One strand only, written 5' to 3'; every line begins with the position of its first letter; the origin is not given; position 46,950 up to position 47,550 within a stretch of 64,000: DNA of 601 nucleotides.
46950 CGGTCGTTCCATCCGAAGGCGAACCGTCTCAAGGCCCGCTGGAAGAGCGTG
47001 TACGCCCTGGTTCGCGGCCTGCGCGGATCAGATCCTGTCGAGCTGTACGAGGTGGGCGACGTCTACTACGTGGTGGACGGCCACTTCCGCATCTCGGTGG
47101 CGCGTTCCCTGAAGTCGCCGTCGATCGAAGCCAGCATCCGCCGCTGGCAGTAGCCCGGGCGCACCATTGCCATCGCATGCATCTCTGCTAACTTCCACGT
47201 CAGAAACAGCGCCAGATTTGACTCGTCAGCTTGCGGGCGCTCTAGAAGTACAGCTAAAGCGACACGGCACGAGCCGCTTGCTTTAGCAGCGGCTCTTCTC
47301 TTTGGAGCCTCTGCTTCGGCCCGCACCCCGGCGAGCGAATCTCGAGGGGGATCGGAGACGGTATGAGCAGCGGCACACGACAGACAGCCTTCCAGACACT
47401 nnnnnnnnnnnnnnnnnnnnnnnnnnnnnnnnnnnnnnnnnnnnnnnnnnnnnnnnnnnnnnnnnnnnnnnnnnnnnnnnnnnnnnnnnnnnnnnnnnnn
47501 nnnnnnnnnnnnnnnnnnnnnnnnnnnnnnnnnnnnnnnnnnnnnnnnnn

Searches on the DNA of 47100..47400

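Call 80: search_rna_families(source=window, start=47100, end=47400, threshold=evalue, max_evalue=1, show_alignments=1)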
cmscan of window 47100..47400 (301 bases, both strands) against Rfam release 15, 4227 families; matches with E-value up to 1: 3.
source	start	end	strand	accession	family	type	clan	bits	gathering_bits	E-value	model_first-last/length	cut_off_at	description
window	47199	47278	+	RF00521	SAM_alpha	Cis-reg; riboswitch;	-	25.4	36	0.00066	1-79/79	no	Alpha-proteobacteria SAM riboswitch aptamer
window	47197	47300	+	RF02883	BcKCsr2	Gene; sRNA;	-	20.3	40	0.013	1-129/129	no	Burkholderia sRNA 2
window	47215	47282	-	RF02424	Bp2_287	Gene; sRNA;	-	15.9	70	0.16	49-133/174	no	Burkholderia sRNA Bp2_Cand287_SIPHT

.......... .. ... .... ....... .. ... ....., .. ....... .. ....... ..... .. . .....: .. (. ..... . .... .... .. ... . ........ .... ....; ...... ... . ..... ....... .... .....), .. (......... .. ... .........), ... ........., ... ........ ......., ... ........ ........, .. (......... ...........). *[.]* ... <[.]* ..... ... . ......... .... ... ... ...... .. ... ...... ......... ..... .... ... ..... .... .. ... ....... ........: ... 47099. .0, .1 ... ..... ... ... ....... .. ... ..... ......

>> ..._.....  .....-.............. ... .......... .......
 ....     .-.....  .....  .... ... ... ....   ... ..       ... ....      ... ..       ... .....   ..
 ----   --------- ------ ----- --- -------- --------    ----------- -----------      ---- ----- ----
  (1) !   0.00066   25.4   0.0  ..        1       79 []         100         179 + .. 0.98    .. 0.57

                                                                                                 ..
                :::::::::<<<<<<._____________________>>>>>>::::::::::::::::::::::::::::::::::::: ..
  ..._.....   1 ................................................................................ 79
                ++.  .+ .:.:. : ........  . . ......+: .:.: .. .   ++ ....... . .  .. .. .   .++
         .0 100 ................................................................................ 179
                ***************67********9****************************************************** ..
